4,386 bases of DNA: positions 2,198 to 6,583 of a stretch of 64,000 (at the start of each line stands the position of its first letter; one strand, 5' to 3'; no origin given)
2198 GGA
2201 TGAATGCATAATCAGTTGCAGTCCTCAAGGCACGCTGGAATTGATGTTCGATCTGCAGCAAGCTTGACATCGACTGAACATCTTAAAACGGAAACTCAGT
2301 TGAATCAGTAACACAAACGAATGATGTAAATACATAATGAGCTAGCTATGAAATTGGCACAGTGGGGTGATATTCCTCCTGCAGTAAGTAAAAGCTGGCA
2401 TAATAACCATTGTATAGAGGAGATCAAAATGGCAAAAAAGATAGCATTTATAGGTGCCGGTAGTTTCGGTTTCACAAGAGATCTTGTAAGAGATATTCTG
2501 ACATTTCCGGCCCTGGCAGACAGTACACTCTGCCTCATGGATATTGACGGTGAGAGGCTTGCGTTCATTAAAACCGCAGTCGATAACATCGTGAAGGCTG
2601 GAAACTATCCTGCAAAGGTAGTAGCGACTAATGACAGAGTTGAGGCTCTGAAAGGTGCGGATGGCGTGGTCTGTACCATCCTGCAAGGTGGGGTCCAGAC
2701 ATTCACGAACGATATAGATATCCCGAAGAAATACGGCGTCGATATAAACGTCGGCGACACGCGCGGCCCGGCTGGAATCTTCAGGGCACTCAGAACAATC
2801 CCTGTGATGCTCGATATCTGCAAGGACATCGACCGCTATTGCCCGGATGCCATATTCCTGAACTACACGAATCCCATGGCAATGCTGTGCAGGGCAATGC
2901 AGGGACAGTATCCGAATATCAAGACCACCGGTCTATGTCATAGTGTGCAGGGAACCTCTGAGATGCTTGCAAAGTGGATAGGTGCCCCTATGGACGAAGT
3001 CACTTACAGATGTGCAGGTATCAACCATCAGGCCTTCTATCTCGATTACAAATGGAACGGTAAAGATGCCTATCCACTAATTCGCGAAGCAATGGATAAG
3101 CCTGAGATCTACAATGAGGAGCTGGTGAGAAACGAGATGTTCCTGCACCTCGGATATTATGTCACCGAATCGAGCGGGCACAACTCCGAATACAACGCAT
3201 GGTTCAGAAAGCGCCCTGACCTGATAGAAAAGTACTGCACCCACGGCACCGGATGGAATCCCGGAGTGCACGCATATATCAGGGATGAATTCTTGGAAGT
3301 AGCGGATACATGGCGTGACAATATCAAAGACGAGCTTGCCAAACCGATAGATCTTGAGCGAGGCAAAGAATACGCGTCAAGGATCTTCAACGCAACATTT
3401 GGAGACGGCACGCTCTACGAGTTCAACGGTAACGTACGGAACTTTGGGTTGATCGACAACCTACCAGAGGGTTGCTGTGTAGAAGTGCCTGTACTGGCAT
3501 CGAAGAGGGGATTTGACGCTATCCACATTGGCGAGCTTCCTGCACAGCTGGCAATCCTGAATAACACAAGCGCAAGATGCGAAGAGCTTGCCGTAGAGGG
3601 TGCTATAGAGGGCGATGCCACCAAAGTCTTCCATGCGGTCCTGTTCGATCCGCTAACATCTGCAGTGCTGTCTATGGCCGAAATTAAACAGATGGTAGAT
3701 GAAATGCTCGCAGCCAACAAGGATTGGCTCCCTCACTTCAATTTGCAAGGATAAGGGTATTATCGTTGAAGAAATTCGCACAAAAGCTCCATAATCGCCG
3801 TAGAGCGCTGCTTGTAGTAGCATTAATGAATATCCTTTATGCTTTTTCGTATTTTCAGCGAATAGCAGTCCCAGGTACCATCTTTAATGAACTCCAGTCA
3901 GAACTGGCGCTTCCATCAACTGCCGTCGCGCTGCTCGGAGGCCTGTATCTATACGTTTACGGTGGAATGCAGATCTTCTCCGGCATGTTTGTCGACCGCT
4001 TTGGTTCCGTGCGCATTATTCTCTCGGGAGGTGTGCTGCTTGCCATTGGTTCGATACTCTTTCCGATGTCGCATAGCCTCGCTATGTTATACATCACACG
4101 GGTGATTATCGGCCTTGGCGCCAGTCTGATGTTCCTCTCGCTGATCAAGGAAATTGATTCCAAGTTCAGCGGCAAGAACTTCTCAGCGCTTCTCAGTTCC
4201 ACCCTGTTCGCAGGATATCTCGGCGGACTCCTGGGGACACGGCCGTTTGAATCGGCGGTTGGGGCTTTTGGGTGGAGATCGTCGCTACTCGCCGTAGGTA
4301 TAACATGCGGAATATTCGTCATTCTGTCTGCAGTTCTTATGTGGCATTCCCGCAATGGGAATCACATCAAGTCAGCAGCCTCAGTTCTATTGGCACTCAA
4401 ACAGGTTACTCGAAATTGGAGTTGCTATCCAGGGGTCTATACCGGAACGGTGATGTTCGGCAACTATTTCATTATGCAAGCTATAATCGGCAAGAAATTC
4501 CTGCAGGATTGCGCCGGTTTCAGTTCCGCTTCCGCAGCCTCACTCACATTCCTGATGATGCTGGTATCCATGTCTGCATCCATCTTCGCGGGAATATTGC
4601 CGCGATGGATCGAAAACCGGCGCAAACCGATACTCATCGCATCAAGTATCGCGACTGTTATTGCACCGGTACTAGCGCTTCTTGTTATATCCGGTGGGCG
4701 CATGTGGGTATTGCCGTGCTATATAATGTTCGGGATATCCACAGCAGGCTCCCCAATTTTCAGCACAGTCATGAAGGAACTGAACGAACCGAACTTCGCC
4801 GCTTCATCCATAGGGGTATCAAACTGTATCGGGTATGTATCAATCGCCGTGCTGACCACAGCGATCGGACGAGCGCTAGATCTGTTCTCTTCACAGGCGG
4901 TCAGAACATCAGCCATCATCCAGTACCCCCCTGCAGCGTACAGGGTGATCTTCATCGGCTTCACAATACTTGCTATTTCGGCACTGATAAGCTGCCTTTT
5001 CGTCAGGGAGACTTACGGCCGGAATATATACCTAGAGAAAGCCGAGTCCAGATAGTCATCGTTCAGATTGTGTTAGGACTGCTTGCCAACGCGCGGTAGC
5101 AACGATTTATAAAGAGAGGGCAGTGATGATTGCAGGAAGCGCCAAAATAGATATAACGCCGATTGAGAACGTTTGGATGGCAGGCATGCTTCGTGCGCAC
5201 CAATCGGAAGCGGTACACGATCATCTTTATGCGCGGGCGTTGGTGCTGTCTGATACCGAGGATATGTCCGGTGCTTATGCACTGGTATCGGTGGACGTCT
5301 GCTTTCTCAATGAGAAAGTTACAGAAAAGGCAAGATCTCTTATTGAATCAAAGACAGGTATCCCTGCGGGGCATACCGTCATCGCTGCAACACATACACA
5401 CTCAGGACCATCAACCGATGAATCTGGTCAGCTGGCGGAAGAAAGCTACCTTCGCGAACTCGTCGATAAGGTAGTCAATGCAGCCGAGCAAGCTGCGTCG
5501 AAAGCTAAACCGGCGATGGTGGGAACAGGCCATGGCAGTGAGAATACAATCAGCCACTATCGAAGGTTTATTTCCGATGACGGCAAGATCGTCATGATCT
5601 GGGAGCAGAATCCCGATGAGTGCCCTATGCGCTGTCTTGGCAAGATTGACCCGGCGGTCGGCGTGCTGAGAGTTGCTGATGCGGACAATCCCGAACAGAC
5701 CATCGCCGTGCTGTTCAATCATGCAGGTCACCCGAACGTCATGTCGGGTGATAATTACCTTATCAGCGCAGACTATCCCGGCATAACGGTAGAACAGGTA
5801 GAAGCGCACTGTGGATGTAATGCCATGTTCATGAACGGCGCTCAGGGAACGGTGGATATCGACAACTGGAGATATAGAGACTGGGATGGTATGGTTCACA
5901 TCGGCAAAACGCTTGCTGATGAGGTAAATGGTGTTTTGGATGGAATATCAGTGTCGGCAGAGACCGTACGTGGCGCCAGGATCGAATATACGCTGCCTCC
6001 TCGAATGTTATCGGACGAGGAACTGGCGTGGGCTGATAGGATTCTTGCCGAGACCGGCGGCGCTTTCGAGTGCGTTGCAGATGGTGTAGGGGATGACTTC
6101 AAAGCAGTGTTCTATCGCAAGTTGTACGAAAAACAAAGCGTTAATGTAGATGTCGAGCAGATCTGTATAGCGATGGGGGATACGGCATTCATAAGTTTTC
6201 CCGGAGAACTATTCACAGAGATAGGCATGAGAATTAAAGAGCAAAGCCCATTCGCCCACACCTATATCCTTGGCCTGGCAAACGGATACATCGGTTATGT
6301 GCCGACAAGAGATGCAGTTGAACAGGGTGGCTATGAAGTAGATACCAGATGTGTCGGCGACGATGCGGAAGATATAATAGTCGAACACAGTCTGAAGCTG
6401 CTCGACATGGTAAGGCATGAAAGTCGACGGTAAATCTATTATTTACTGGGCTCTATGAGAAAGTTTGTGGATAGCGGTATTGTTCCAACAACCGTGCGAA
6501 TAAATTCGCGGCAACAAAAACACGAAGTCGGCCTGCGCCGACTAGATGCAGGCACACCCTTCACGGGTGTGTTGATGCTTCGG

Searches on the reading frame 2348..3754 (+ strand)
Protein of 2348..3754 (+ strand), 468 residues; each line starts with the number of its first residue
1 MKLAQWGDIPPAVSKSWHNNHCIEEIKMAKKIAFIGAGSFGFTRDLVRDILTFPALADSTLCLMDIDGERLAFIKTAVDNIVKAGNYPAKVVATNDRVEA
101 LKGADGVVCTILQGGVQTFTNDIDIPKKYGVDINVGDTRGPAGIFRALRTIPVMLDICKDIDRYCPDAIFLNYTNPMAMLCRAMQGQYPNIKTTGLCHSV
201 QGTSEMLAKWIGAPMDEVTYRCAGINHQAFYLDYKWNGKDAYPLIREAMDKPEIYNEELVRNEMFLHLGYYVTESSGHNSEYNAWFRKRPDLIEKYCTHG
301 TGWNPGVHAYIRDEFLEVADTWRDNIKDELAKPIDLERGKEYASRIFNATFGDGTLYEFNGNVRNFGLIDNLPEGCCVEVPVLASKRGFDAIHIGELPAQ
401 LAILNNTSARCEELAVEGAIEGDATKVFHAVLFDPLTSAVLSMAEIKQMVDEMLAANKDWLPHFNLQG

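Call 80: search_protein_families(library=pfam, proteins=[window:2348-3754:+], max_evalue=0.00001)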
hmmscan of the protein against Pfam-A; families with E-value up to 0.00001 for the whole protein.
window:2348-3754:+ (468 aa): 2 families
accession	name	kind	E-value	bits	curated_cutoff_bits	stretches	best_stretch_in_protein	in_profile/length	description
PF02056.22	Glyco_hydro_4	-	3.7e-56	190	23.2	1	31-211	1-181/183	Family 4 glycosyl hydrolase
PF11975.13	Glyco_hydro_4C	-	1e-48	166.5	24.1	1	222-437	1-211/211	Family 4 glycosyl hydrolase C-terminal domain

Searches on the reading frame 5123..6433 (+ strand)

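Call 80: search_protein_families(library=pfam, proteins=[window:5123-6433:+], max_evalue=0.00001)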
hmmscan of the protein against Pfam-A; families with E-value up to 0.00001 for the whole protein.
window:5123-6433:+ (436 aa): 1 family
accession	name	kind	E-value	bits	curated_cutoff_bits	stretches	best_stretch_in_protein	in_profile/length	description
PF04734.18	Ceramidase_alk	-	7.7e-20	71.4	32.1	1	4-231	3-231/509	Neutral/alkaline non-lysosomal ceramidase, N-terminal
